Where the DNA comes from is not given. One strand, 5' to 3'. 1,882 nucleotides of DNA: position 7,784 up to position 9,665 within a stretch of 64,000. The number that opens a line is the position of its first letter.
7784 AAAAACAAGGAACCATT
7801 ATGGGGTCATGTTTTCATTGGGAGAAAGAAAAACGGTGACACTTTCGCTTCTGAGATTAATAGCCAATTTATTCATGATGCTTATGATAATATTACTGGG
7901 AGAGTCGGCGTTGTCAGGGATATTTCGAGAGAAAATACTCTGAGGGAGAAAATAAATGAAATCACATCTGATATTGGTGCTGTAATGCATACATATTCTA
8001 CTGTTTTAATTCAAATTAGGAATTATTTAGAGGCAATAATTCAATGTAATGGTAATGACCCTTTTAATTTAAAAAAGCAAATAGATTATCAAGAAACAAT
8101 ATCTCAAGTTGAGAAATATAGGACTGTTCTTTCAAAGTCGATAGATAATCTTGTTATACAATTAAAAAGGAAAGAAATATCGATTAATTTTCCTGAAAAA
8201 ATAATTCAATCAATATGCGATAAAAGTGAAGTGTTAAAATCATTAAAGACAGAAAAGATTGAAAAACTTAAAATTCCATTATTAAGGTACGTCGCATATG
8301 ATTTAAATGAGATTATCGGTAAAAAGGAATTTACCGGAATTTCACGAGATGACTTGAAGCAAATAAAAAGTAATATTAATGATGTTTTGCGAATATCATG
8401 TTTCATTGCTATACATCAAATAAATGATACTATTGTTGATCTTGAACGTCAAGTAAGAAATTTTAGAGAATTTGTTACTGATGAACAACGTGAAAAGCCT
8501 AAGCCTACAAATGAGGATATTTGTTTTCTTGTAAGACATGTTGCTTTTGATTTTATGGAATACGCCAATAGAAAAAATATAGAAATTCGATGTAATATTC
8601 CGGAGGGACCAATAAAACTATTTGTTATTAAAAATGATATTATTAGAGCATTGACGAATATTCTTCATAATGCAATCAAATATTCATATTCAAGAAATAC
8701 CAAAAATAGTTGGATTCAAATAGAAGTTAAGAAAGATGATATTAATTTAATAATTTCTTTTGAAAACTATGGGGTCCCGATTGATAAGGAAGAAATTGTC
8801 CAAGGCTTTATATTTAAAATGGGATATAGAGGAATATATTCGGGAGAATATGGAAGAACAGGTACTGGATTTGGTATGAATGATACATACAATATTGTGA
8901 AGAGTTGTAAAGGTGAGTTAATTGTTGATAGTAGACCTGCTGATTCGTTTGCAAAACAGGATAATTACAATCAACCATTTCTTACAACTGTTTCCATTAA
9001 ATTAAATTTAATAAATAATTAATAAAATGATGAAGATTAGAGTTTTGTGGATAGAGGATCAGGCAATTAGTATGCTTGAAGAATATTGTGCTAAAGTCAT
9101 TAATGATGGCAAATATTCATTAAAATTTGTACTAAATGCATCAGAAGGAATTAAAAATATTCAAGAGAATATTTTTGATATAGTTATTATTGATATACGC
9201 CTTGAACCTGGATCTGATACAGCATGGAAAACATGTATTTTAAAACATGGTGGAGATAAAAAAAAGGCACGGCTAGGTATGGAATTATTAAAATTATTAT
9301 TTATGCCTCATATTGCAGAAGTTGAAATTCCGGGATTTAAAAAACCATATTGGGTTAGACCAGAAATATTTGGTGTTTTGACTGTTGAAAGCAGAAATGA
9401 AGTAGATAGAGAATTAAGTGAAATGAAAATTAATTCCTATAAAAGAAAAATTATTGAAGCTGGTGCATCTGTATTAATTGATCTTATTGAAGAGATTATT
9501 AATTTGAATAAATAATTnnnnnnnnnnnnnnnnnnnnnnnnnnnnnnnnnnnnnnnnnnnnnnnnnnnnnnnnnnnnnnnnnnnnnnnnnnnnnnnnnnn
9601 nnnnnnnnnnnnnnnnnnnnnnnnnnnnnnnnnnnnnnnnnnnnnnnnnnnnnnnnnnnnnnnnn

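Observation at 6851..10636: Low-GC cassette of a soluble PAS histidine kinase, an output-less receiver and a 3-TM helical protein is a candidate undescribed two-component-based defence or abortive-infection module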

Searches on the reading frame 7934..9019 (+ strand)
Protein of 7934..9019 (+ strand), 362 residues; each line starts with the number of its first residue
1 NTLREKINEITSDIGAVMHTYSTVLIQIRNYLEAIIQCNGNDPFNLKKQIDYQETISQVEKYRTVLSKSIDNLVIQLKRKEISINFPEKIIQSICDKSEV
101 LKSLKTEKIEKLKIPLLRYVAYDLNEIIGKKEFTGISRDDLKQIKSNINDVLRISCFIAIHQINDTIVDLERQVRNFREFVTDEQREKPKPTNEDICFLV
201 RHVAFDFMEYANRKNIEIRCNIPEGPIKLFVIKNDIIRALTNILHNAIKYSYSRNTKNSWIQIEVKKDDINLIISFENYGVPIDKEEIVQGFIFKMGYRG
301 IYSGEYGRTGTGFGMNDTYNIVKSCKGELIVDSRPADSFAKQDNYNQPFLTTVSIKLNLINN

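Call 53: search_solved_structures(query=A3, max_evalue=0.01, show_alignments=3)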
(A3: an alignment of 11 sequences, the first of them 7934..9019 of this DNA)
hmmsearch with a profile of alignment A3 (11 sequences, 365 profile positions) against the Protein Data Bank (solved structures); distinct sequences matched with E-value up to 0.01: 46.
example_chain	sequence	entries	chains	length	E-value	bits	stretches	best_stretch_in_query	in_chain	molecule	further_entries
4jas_A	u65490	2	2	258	2.5e-22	82.6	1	158-335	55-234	Histidine kinase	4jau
2c2a_A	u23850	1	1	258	4e-22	81.9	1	159-335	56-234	SENSOR HISTIDINE KINASE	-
5uht_A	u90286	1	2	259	4e-22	81.9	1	157-335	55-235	Sensor histidine kinase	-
3dge_A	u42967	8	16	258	4e-22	81.9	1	159-335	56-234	Sensor protein | Histidine kinase | Sensor histidine kinase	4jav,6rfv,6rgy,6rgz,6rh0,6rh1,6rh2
6azr_A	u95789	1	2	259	4.4e-22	81.8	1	158-335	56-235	Sensor histidine kinase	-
6rh7_A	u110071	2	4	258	5.3e-22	81.5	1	159-335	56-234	Sensor histidine kinase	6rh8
3sl2_A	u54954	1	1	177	3.8e-19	72.1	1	205-336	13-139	Sensor histidine kinase yycG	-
4i5s_A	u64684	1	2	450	5.4e-17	65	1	211-336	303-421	Putative histidine kinase CovS; VicK-like protein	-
7zp0_A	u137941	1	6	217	7.3e-16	61.3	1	194-335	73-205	Sensor protein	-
5c93_A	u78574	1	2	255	7.3e-15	58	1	217-337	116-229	Histidine kinase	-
4u7n_A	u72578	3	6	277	9.5e-15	57.6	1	217-337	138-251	Histidine protein kinase sensor protein | Histidine kinase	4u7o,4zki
7z8n_A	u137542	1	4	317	1.7e-12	50.2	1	194-339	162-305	Histidine kinase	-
8dx0_A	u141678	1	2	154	3.7e-12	49.1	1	195-335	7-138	Histidine kinase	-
8dvq_A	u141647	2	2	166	3.4e-11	45.9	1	227-336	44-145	Sensor protein VanS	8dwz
3cgy_A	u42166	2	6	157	5.1e-11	45.3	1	194-331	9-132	Virulence sensor histidine kinase phoQ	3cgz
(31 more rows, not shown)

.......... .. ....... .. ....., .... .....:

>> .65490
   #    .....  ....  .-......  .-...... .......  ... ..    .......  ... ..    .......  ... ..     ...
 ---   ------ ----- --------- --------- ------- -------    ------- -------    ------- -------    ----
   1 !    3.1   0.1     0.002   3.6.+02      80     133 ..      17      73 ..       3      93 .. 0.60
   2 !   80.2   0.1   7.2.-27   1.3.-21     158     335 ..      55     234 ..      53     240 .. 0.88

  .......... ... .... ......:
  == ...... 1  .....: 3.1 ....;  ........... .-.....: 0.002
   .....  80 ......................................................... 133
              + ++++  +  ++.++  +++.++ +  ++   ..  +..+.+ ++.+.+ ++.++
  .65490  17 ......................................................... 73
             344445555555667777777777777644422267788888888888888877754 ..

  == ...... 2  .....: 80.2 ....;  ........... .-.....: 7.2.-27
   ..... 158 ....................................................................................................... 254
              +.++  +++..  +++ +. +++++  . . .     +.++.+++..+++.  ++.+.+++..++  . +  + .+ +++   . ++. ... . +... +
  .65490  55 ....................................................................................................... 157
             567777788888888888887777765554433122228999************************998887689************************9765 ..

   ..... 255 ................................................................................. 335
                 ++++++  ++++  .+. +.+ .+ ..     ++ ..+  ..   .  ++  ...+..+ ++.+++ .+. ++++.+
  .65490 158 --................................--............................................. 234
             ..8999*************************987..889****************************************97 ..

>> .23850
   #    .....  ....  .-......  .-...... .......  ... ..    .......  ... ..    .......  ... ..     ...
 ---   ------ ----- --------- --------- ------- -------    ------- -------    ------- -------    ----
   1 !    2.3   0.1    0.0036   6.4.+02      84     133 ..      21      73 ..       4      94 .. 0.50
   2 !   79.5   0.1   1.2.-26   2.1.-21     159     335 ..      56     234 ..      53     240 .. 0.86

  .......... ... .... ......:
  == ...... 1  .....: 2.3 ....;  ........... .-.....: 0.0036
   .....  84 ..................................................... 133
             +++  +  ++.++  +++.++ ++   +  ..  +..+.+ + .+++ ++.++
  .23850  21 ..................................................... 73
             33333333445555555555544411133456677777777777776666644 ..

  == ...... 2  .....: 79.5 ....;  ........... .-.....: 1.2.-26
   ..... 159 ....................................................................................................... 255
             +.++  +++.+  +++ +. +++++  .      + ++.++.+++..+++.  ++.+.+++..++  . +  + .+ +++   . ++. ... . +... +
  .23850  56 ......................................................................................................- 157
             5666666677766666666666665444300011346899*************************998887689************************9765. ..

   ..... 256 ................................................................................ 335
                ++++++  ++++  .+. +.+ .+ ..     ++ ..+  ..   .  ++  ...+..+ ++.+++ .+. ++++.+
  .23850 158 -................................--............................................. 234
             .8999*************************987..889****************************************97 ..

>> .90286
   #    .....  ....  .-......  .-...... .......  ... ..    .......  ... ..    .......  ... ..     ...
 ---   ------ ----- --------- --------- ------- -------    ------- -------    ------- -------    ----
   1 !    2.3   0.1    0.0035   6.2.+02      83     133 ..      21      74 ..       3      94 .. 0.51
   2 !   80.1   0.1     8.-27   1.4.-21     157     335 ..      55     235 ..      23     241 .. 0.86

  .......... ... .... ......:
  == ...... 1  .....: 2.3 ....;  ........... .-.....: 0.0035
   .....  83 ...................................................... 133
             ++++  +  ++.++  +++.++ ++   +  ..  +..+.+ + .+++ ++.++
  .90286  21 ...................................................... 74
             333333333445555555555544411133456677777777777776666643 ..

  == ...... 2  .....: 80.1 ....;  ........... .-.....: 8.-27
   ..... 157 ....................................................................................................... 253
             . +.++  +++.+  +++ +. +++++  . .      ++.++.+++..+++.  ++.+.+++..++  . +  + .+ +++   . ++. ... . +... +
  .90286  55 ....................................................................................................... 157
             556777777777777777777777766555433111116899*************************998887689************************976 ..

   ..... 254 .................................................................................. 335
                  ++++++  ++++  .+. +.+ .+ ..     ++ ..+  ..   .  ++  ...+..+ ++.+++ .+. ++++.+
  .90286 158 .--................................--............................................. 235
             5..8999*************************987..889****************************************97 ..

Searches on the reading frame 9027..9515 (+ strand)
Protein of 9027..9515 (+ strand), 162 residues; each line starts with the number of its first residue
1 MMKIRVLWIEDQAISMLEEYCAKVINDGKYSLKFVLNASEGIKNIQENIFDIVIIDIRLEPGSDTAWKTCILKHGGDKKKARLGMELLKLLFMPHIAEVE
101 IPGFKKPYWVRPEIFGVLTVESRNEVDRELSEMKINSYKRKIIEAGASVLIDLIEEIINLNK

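Call 4: search_protein_families(library=pfam, proteins=[window:9027-9515:+], max_evalue=0.1)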
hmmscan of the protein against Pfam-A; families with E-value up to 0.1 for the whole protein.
window:9027-9515:+ (162 aa): 1 family
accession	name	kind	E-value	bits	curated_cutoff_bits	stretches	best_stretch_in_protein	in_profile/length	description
PF00072.30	Response_reg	-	0.0034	18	30.2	1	6-60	1-53/111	Response regulator receiver domain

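Call 5: search_protein_families(library=padloc, proteins=[window:9027-9515:+], max_evalue=0.1)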
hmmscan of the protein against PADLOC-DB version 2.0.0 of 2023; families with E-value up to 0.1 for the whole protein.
window:9027-9515:+ (162 aa): 1 family
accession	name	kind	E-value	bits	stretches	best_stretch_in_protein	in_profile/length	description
PDLC04725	PDC-M60B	-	0.02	12.7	1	1-96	1-90/158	-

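Call 13: find_homologous_proteins(query=window:9027-9512:+, max_evalue=0.001)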
Query window:9027-9512:+ (162 aa): 5 proteins with E <= 0.001 among 44 candidates.
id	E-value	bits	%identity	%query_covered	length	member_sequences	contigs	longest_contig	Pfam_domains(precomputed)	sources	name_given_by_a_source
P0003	2.6e-99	348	100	99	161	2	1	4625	-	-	-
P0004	1.2e-29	121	42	99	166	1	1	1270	-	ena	-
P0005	6.5e-25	106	40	96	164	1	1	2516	-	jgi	jgi:hypothetical protein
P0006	7.7e-24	102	40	97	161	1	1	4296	-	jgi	jgi:hypothetical protein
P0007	9.5e-20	89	32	96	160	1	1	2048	-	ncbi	-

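Call 14: find_encoding_contigs(protein=P0006, flank=10000)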
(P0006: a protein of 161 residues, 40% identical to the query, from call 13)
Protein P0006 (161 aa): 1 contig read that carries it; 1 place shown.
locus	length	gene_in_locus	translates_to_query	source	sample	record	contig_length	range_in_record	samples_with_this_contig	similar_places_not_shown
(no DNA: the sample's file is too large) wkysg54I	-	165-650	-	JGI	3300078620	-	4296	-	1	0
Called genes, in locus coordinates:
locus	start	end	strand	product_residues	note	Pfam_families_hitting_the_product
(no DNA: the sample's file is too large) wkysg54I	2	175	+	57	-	?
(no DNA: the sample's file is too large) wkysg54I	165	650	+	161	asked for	-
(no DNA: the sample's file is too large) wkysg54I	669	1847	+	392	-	-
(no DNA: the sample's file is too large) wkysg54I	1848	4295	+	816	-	?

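Call 15: find_encoding_contigs(protein=P0005, flank=10000)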
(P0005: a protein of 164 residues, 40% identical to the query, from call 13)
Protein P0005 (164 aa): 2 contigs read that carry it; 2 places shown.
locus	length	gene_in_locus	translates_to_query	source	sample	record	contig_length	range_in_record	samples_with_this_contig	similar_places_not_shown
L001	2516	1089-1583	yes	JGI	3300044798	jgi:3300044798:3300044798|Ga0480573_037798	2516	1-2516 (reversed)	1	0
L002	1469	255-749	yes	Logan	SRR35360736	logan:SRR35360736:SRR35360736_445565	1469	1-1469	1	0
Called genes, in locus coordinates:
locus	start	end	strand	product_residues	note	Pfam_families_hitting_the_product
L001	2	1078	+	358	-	PF02518:HATPase_c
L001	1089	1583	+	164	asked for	-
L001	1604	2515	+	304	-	?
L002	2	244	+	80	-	?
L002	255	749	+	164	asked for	-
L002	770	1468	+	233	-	?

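Call 16: find_encoding_contigs(protein=P0007, flank=10000)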
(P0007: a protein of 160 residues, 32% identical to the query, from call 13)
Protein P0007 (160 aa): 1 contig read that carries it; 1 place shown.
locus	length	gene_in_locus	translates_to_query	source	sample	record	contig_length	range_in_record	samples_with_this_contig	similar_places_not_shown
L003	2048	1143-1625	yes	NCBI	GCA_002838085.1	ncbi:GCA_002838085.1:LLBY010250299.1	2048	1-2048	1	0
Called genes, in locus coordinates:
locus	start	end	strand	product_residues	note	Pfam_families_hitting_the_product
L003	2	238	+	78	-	?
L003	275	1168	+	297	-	PF02518:HATPase_c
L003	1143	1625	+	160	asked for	-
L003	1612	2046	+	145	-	?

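Call 23: search_protein_families(library=ncbifam, proteins=[window:9027-9515:+], max_evalue=0.1)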
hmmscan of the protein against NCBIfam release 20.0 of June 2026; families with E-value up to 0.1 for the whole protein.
window:9027-9515:+ (162 aa): 6 families
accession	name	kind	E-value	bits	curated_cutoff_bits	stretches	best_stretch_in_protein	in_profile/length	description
NF052313.1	T9SS_RR_PorX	equivalog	0.00042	19.2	300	1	5-58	2-53/513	T9SS response regulator signal transducer PorX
NF052596.1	RR_EAL_PvrR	equivalog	0.007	15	580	1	1-64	1-62/398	response regulator cyclic di-GMP phosphodiesterase PvrR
NF046022.1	RespRegCpdRBruc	equivalog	0.013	15.5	180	1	4-59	2-55/120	cell cycle two-component system response regulator CpdR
TIGR01387.1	cztR_silR_copR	subfamily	0.014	15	279.2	1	7-68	2-59/218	heavy metal response regulator transcription factor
NF051850.1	RespRegRprY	equivalog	0.022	14.2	370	1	3-59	4-58/234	response regulator transcription factor RprY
TIGR03787.1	marine_sort_RR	equivalog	0.052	13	335.7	1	6-70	3-65/227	proteobacterial dedicated sortase system response regulator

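Call 102: search_solved_structures(query=A5, max_evalue=1, show_alignments=2)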
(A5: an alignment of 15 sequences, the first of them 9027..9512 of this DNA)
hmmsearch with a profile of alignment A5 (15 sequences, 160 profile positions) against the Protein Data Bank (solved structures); distinct sequences matched with E-value up to 1: 64 (the best 60 are shown).
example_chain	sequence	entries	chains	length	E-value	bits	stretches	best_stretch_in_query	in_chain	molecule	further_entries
4q7e_A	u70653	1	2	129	7e-06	29.4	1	1-76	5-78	Response regulator of a two component regulatory system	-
4hnr_A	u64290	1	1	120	3e-05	27.3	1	3-78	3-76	Chemotaxis protein CheY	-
4h60_A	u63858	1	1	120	3.1e-05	27.3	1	3-77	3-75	Chemotaxis protein CheY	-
8svz_A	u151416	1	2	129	0.00016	25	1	2-71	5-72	Two-component response regulator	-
1zit_A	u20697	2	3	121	0.0006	23.1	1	3-76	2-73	transcriptional regulator (NtrC family)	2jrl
4euk_A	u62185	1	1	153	0.0007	22.9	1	2-64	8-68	Histidine kinase 5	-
3nnn_A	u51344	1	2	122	0.0008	22.7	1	1-68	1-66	DNA BINDING RESPONSE REGULATOR D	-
3crn_A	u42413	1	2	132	0.00083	22.6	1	3-67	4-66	Response regulator receiver domain protein, CheY-like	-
3c97_A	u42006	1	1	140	0.0016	21.7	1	5-77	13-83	Signal transduction histidine kinase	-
3a0r_B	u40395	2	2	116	0.0017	21.6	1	4-70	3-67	Response regulator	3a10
3a0u_A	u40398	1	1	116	0.0017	21.6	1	4-68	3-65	Response regulator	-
1kgs_A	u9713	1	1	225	0.0024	21.1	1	1-67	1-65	DNA BINDING RESPONSE REGULATOR D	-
9of7_A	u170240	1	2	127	0.0047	20.2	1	3-71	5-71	PmrA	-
3dzd_A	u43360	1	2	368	0.0068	19.7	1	4-76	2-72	Transcriptional regulator (NtrC family)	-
3kht_A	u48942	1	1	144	0.007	19.6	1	3-77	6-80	Response regulator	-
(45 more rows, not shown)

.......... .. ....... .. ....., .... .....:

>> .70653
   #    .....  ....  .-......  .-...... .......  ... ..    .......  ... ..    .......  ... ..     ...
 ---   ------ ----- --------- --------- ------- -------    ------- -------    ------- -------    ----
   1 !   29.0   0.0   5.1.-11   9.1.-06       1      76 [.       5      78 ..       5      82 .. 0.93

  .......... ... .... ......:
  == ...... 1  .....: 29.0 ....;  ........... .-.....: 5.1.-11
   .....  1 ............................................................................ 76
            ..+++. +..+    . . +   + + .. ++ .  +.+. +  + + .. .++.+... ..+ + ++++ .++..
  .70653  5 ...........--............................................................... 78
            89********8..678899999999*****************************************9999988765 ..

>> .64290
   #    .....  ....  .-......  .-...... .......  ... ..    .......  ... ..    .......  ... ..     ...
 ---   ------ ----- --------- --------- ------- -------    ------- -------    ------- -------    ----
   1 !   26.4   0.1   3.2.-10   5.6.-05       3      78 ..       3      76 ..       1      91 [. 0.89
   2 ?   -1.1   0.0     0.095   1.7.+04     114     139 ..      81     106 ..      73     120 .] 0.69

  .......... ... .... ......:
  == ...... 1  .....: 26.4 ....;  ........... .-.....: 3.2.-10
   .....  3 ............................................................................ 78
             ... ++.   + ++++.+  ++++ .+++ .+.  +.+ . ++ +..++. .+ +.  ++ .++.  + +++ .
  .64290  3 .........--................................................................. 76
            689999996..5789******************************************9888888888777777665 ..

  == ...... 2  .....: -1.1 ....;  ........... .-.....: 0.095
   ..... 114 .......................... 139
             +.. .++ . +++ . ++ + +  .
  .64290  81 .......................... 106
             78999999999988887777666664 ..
